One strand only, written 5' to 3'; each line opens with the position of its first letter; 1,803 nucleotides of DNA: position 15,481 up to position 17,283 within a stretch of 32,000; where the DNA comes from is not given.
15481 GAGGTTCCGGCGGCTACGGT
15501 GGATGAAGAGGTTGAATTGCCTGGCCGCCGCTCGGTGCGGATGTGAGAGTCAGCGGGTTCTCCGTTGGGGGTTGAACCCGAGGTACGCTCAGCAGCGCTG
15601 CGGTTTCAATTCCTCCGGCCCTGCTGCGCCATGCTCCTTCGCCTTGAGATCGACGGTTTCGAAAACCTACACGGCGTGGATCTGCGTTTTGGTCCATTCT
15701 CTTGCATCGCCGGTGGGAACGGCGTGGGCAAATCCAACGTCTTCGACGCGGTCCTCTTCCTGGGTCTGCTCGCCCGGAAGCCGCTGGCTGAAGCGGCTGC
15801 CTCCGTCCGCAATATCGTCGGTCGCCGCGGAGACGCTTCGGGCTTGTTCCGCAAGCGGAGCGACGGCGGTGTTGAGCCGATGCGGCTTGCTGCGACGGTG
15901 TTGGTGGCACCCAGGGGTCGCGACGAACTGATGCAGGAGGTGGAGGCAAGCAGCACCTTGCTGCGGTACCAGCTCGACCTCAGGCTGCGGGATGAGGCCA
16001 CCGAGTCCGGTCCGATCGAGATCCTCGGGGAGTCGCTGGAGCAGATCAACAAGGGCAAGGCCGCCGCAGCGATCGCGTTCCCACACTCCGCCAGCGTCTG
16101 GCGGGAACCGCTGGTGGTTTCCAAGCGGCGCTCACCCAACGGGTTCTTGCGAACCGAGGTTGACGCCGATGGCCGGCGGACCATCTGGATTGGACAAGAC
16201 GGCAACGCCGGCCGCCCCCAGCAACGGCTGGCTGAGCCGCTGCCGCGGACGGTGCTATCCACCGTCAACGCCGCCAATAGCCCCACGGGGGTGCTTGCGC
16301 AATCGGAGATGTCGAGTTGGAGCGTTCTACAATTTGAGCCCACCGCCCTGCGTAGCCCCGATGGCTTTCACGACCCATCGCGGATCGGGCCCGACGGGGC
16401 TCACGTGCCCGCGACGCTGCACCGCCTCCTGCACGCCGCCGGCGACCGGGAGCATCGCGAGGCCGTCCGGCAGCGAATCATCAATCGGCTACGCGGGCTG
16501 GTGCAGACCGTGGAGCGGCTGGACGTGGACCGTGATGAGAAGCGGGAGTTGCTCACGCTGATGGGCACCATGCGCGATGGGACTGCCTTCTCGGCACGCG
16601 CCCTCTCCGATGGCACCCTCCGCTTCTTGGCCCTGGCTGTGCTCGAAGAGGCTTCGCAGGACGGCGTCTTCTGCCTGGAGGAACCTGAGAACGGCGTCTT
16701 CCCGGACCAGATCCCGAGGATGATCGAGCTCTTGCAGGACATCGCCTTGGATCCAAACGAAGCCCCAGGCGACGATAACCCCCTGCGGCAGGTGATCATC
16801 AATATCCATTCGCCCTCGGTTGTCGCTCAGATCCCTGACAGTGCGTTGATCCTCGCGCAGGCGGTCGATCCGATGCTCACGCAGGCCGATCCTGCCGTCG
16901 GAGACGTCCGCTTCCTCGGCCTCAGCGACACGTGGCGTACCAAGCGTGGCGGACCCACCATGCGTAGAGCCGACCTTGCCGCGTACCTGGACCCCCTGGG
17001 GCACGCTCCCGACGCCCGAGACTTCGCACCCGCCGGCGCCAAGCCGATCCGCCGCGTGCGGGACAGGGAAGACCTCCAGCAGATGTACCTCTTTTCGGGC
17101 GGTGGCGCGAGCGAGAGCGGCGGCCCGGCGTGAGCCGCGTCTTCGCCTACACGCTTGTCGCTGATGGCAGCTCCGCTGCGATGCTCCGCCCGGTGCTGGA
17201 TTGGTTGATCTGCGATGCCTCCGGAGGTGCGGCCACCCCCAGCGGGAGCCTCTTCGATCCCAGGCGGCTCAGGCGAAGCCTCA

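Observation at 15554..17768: Coupled OLD/ABC-type ATPase and DUF4276/Toprim-like gene pair inserted between nuoE and nuoF: candidate split-OLD/PARIS-like defence module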

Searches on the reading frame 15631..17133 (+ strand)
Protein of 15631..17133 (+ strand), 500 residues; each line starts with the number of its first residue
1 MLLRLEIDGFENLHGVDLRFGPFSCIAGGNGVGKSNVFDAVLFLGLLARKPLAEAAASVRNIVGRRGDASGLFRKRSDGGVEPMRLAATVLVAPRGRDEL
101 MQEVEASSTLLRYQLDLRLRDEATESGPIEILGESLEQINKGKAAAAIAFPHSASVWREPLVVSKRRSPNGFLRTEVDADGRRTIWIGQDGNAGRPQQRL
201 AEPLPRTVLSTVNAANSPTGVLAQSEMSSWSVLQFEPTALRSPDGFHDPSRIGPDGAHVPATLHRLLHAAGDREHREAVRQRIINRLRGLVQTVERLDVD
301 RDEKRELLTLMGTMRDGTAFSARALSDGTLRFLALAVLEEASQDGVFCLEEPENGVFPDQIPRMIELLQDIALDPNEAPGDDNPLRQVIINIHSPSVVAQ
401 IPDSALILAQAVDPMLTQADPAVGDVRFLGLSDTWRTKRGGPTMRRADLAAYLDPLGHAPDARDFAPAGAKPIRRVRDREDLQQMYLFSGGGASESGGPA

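Call 5: search_protein_families(library=pfam, proteins=[window:15631-17133:+], max_evalue=0.01)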
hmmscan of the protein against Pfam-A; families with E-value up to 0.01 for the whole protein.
window:15631-17133:+ (500 aa): 5 families
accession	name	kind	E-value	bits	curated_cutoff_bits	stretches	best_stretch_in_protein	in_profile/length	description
PF13304.12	AAA_21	-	1.8e-16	61.6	27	2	311-398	224-303/304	AAA domain, putative AbiEii toxin, Type IV TA system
PF13175.12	AAA_15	-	5e-09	36.7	32.1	1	338-398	314-374/374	AAA ATPase domain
PF02463.25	SMC_N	-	7.8e-08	32.4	40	1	2-46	2-50/220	RecF/RecN/SMC N terminal domain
PF13476.12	AAA_23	-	0.00052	21.1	27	1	4-43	1-41/201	AAA domain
PF13555.12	AAA_29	-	0.0082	16.3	27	0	14-44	15-45/61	P-loop containing region of AAA domain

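Call 6: search_protein_families(library=padloc, proteins=[window:15631-17133:+], max_evalue=1)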
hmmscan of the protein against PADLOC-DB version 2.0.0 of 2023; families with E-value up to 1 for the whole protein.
window:15631-17133:+ (500 aa): 69 families (the best 25 are shown)
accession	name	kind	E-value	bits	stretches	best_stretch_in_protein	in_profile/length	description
PDLC04184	HEC-01A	-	2.5e-92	308.3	1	1-404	1-397/464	-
PDLC04176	HEC-01A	-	9.2e-27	92.3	2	227-412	163-335/371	-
PDLC04178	HEC-01A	-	2.5e-23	80.8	1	2-372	9-316/399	-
PDLC04182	HEC-01A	-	1e-22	78.7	1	4-409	6-363/406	-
PDLC04393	PDC-M07A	-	2.5e-20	70.9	2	233-433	201-383/435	-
PDLC04175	HEC-01A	-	5.1e-20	69.8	2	216-372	140-297/363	-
PDLC04392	PDC-M07A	-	4.3e-19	66.9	2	223-433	189-381/432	-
PDLC02980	AriA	-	7.4e-18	63.5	2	308-399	221-304/304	-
PDLC04177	HEC-01A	-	9.1e-18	62.4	2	274-402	228-344/393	-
PDLC04135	mad3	-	1.2e-16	59.2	2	2-57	2-58/374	mads_3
PDLC04389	PDC-M07A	-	1.2e-16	58.8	2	274-399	238-372/443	-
PDLC04541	PDC-M25A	-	1.6e-16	58.4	2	235-403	169-315/380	-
PDLC04391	PDC-M07A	-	7.4e-16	56.1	2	226-372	186-332/412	-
PDLC04180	HEC-01A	-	2.9e-15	54.3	1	3-400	4-323/382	-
PDLC04183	HEC-01A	-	5.1e-12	43.5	2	2-56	5-59/402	-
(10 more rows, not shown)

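Call 7: search_protein_families(library=ncbifam, proteins=[window:15631-17133:+], max_evalue=0.1)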
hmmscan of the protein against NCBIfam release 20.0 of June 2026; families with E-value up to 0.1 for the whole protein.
window:15631-17133:+ (500 aa): 9 families
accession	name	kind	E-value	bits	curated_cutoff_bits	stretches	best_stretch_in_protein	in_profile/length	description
NF047739.1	antiphage_MADS3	equivalog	4e-28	98.7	420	1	1-410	1-391/427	methylation-associated defense system AAA family ATPase MAD3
TIGR00611.2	recf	equivalog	1.3e-05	24.6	172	1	4-46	3-46/339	DNA replication/repair protein RecF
TIGR04435.1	restrict_AAA_1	hypoth_equivalog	3.9e-05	22.5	300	0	17-41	34-57/568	restriction system-associated AAA family ATPase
TIGR02169.1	SMC_prok_A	equivalog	0.00063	17.5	729.4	1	23-49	25-52/1165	chromosome segregation protein SMC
NF038234.1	retron_eff_Eco8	equivalog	0.0012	17.6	250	0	15-43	16-45/679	retron Eco8 family effector endonuclease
TIGR03411.1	urea_trans_UrtD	equivalog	0.014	15.1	304.1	0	4-41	9-48/242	urea ABC transporter ATP-binding protein UrtD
NF010157.0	PRK13636.1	equivalog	0.049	12.8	463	0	8-40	17-51/285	cobalt transporter ATP-binding subunit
TIGR03410.1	urea_trans_UrtE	equivalog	0.058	12.8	285.8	0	13-42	16-47/230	urea ABC transporter ATP-binding subunit UrtE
NF010166.0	PRK13646.1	equivalog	0.098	11.9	458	0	298-378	119-198/286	energy-coupling factor transporter ATPase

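Call 8: search_protein_families(library=phrogs, proteins=[window:15631-17133:+], max_evalue=0.1)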
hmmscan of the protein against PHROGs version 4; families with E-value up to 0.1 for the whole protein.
window:15631-17133:+ (500 aa): 5 families
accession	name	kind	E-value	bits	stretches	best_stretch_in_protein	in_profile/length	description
phrog_4747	-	unknown function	5.8e-11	43.1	2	3-44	4-45/610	-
phrog_3940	-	unknown function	2.5e-07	30.9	1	1-41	4-45/537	-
phrog_19212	-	unknown function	0.00023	20.9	0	2-42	3-46/550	-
phrog_8323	-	unknown function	0.0017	18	1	5-41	54-91/623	-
phrog_5836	-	unknown function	0.023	13.6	0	319-401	279-354/1071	-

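Call 33: find_homologous_proteins(query=window:15631-17133:+, max_evalue=0.001)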
Query window:15631-17133:+ (500 aa): 7011 proteins with E <= 0.001 among 8000 candidates; the best 120 are listed.
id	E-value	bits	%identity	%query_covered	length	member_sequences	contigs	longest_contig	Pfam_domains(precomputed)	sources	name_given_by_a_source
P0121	0.0e+0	1027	100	94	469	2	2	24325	PF13175.13,PF13304.13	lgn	-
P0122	1.9e-182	625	61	99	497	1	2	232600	PF13175.13,PF02463.26,PF13304.13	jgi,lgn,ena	-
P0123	2.7e-155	536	53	98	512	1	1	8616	PF13175.13,PF13476.13,PF02463.26,PF13304.13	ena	-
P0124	1.6e-142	494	49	99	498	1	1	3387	PF13175.13,PF13476.13,PF02463.26,PF13304.13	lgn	-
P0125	7.0e-142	492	51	93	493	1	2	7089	PF13175.13,PF13476.13,PF02463.26,PF13304.13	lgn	-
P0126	1.2e-140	488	50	97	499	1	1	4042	PF13175.13,PF13476.13,PF02463.26,PF13304.13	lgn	-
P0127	1.5e-140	487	53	88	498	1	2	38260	PF13175.13,PF13476.13,PF02463.26,PF13304.13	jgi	-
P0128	1.3e-139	484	49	99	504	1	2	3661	PF13175.13,PF13476.13,PF02463.26,PF13304.13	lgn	-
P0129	2.5e-139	483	48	98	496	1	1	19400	PF13175.13,PF13476.13,PF02463.26,PF13304.13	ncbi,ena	-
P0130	4.2e-139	483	49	99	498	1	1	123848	PF13175.13,PF13476.13,PF02463.26,PF13304.13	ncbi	-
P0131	5.0e-138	479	50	98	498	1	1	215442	PF13175.13,PF13476.13,PF02463.26,PF13304.13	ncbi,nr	ncbi:MAG: AAA family ATPase [Phycisphaerales bacterium]|nr:AAA family ATPase [Phycisphaerales bacter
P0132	4.8e-137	476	49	98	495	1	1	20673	PF13175.13,PF13476.13,PF02463.26,PF13304.13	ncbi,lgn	-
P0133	2.5e-135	470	48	97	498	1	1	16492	PF13175.13,PF13476.13,PF02463.26,PF13304.13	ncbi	-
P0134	1.6e-134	467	49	97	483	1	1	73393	PF13175.13,PF13476.13,PF02463.26,PF13304.13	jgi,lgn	jgi:predicted ATPase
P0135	4.7e-134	466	48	98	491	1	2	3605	PF13175.13,PF13476.13,PF02463.26,PF13304.13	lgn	-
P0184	3.0e-125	437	48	97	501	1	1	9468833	PF13175.13,PF13476.13,PF02463.26,PF13304.13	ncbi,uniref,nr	ncbi:AAA family ATPase [Archangium primigenium]|uniref:AAA family ATPase n=1 Tax=[Archangium] primig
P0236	2.2e-123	431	48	98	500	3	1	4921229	PF13175.13,PF13476.13,PF02463.26,PF13304.13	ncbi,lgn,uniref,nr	ncbi:AAA family ATPase [Gloeobacter morelensis]|uniref:AAA family ATPase n=1 Tax=Gloeobacter morelen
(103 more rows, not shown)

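Call 35: find_encoding_contigs(protein=P0122, flank=8000, max_places=2)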
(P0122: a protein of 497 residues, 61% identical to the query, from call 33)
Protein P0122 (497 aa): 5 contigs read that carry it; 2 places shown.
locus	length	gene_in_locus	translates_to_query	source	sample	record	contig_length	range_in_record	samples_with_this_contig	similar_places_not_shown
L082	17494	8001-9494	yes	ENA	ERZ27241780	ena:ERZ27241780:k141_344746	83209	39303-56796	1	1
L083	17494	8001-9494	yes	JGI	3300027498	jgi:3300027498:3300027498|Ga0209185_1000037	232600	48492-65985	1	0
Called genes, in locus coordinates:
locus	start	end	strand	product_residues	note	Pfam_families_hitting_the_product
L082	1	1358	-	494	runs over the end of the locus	PF13638:PIN_4, PF13604:AAA_30 (faint), PF02562:PhoH, PF13245:AAA_19 (faint)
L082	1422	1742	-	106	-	-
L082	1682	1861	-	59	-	-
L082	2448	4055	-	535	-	PF00682:HMGL-like, PF22617:HCS_D2, PF08502:LeuA_dimer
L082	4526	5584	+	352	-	PF03786:UxuA, PF01261:AP_endonuc_2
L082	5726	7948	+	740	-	PF03971:IDH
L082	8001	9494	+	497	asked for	PF02463:SMC_N, PF13175:AAA_15, PF13304:AAA_21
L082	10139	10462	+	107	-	PF06865:Ppnp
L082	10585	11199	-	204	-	PF00719:Pyrophosphatase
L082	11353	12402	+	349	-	PF18306:LDcluster4, PF03641:Lysine_decarbox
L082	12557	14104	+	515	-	-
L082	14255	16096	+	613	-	PF18206:Porphyrn_cat_1, PF18040:BPA_C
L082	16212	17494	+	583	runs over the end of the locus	PF13625:Helicase_C_3, PF00270:DEAD (weak), PF04851:ResIII, PF16203:ERCC3_RAD25_C, PF00271:Helicase_C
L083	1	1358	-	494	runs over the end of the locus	PF13638:PIN_4, PF13604:AAA_30 (faint), PF02562:PhoH, PF13245:AAA_19 (faint)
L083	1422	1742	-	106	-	-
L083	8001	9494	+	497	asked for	PF02463:SMC_N, PF13175:AAA_15, PF13304:AAA_21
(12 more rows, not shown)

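Call 36: find_encoding_contigs(protein=P0131, flank=8000, max_places=2)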
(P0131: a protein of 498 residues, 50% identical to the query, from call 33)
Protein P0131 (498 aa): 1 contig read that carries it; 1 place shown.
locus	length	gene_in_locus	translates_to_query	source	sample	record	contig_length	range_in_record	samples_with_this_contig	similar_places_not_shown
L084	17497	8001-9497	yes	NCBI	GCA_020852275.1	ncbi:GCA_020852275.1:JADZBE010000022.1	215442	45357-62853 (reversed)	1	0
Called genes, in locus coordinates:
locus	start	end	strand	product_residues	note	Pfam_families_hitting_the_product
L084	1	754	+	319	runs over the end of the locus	PF01040:UbiA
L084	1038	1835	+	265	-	PF07963:N_methyl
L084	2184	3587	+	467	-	PF03237:Terminase_6N, PF17289:Terminase_6C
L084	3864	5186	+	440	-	-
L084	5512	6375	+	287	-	PF00528:BPD_transp_1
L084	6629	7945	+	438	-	PF00180:Iso_dh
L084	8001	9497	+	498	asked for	PF02463:SMC_N, PF13175:AAA_15 (weak), PF13476:AAA_23 (weak), PF13304:AAA_21, PF13175:AAA_15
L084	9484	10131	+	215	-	-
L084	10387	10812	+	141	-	PF13828:DUF4190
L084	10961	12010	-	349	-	PF05496:RuvB_N, PF00004:AAA, PF07728:AAA_5 (weak), PF17864:AAA_lid_4, PF05491:WHD_RuvB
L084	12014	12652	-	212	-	PF01330:RuvA_N (weak), PF14520:HHH_5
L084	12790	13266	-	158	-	PF02075:RuvC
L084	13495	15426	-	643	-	PF00012:HSP70, PF06723:MreB_Mbl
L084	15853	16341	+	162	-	PF19571:ACT_8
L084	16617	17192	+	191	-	PF07963:N_methyl (weak)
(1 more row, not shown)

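Call 58: search_solved_structures(query=A2, max_evalue=0.01)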
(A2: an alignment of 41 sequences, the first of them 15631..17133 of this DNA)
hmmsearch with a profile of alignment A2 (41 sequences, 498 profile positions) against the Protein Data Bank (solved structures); distinct sequences matched with E-value up to 0.01: 47.
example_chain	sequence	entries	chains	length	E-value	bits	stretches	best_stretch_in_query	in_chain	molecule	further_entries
6p74_A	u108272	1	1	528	7.4e-08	34.4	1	1-43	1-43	Putative ATP-dependent endonuclease of the OLD family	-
6yuf_A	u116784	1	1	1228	1.4e-06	30.2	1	2-52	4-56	Structural maintenance of chromosomes protein 1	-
6n9l_A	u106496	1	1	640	6.5e-06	28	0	5-37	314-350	UvrABC system protein A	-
1xew_X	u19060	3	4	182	1.9e-05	26.4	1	3-44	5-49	SMC protein | Chromosome segregation protein smc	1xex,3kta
5h68_A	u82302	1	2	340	2.1e-05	26.3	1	2-44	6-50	Chromosome partition protein Smc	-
9gxk_A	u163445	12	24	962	2.3e-05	26.1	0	12-49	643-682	UvrABC system protein A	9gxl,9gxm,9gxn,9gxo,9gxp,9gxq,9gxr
3pih_A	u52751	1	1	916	2.6e-05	26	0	5-37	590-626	UvrABC system protein A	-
6zz6_A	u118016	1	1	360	2.8e-05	25.8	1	3-54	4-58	Structural maintenance of chromosomes protein 1,Structural maintenance of chromosomes prot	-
4i99_A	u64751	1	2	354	5.2e-05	25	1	3-44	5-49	Chromosome partition protein Smc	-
5xns_A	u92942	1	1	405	5.4e-05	24.9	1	3-44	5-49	Chromosome partition protein Smc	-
1w1w_A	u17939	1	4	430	6.9e-05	24.6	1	3-52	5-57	STRUCTURAL MAINTENANCE OF CHROMOSOME 1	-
3qf7_A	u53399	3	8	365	6.9e-05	24.6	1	4-43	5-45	Rad50 | Probable DNA double-strand break repair Rad50 ATPase,Probable DNA double-strand break repa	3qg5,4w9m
3tho_A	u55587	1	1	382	7.4e-05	24.5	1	4-43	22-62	Probable DNA double-strand break repair Rad50 ATPase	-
5xei_A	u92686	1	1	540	8.1e-05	24.3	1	3-44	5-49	Chromosome partition protein Smc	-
8roc_A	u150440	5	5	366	0.0001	24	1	5-45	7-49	Structural maintenance of chromosomes protein 1A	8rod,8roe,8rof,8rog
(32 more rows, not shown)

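Call 67: predict_structure(alignment_id=A2)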
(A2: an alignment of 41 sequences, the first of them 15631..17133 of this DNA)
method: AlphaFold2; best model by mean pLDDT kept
length: 500 residues; sequences in the alignment: 41
mean_pLDDT: 89.3   pTM: 0.87
mean pLDDT of the five models: 89.3, 89.1, 88.3, 86.6, 86.1
residues with pLDDT >= 90: 371; 70-90: 75; 50-70: 43; < 50: 11
segments of 3 or more residues with pLDDT < 50: 489-493, 498-500
pLDDT, mean of each block of 10 residues (from residue 1): 97 95 96 93 96 93 73 91 97 94 96 97 90 97 96 96 91 94 93 87 90 87 96 95 97 96 94 93 90 89 98 94 92 96 94 92 95 96 95 94 96 74 83 93 90 72 55 60 56 47
secondary structure, 60 per line:
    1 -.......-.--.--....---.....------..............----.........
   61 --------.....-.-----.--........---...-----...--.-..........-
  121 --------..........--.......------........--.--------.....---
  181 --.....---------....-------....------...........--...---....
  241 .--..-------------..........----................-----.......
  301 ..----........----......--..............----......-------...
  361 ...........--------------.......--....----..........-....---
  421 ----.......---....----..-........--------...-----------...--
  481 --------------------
elements in order: E2-8 E16-19 E23-27 H34-47 H52-60 H69-72 E84-91 E95-97 E103-105 E110-119 E129-138 H141-147 H154-161 E173-177 E183-187 E197-200 H208-211 H218-228 E231-233 H237-241 H259-268 H273-288 E294-302 E307-314 E319-321 H327-340 E345-350 H358-371 E386-392 H395-398 E406-412 H414-417 E425-431 H435-438 H446-453

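Call 70: fold_search(model_id=the predicted structure, library=pdb)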
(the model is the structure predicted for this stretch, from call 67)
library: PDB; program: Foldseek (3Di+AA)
matches with E <= 10: 770; with E <= 0.001: 199
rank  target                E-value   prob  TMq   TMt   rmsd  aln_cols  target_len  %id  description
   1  8eea_C                1.8e-12  1.00  0.41  0.45  10.9       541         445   13  Structure of E.coli Septu (PtuAB) complex (released 2023-12-27)
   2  8eea_A                2.2e-12  1.00  0.39  0.50  12.9       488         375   14  Structure of E.coli Septu (PtuAB) complex (released 2023-12-27)
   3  8eea_B                2.3e-12  1.00  0.41  0.53  10.0       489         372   14  Structure of E.coli Septu (PtuAB) complex (released 2023-12-27)
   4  8sux_F                2.4e-12  1.00  0.38  0.48  13.0       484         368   15  Structure of E. coli PtuA hexamer (released 2024-01-10)
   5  8eea_D                3.0e-12  1.00  0.41  0.44  13.1       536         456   14  Structure of E.coli Septu (PtuAB) complex (released 2023-12-27)
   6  8sux_C                3.6e-12  1.00  0.39  0.50  11.8       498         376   14  Structure of E. coli PtuA hexamer (released 2024-01-10)
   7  8ee4_C                9.1e-12  1.00  0.40  0.49  13.6       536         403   14  Structure of PtuA (released 2024-01-03)
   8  8ee4_D                1.6e-11  1.00  0.41  0.50  10.9       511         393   13  Structure of PtuA (released 2024-01-03)
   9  9n6c_D                2.3e-11  1.00  0.39  0.45  17.0       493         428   14  Structure of the Retron IA Complex without the HNH Nuclease (released 2025-04-23)
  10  9nnb_D                2.7e-11  1.00  0.41  0.41   9.8       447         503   13  Cryo-EM structure of the Retron Ec78 complex, PtuA:PtuB:RT (4:2:1) (released 2025-10-08)
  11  9n69_D                3.8e-11  1.00  0.40  0.46  16.2       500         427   12  Structure of the retron IA complex with HNH nuclease in the "down" orientation (released 2025-04-23)
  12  9l7p_C                4.2e-11  1.00  0.41  0.49   9.6       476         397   12  Cryo-EM structure of retron Ec78 system complex (released 2025-12-10)
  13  9kjx_C                4.5e-11  1.00  0.40  0.38  10.7       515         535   11  Cryo-EM structure of the Retron-Eco7 complex (state 1) (released 2025-11-12)
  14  8ee4_E                4.5e-11  1.00  0.39  0.48  12.6       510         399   13  Structure of PtuA (released 2024-01-03)
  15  9vhe_C                4.7e-11  1.00  0.41  0.58   8.3       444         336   12  cryoEM structure of retron-Eco7 complex (released 2025-12-31)
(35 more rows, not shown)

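Call 76: find_encoding_contigs(protein=P0184, flank=9000, max_places=1)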
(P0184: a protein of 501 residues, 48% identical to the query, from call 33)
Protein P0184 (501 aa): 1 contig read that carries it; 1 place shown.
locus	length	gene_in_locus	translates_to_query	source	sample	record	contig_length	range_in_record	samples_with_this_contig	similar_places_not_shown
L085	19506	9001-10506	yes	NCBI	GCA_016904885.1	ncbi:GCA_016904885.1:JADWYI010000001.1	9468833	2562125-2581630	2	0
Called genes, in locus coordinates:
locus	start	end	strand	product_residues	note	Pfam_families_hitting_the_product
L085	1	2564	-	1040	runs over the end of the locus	PF00069:Pkinase, PF07714:PK_Tyr_Ser-Thr, PF07719:TPR_2 (weak), PF13424:TPR_12 (weak), PF17874:TPR_MalT (weak), PF24885:TPR_NPHP3 (weak), PF13374:TPR_10 (weak), PF13424:TPR_12, +3 more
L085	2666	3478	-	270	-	-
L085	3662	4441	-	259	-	-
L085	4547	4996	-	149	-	PF13801:Metal_resist, PF07813:LTXXQ (weak)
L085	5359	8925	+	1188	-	PF02811:PHP, PF07733:DNA_pol3_alpha, PF17657:DNA_pol3_finger, PF14579:HHH_6, PF01336:tRNA_anti-codon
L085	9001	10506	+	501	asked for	PF02463:SMC_N, PF13476:AAA_23 (weak), PF13304:AAA_21, PF13175:AAA_15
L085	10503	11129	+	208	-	-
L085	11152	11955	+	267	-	PF23441:SDR, PF00106:adh_short, PF08659:KR (weak), PF13561:adh_short_C2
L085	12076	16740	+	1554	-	PF02369:Big_1, PF09134:Invasin_D3, PF18565:Glyco_hydro2_C5 (faint), PF00041:fn3 (faint), PF16656:Pur_ac_phosph_N (faint), PF00932:LTD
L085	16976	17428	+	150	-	-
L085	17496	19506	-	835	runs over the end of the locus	PF00343:Phosphorylase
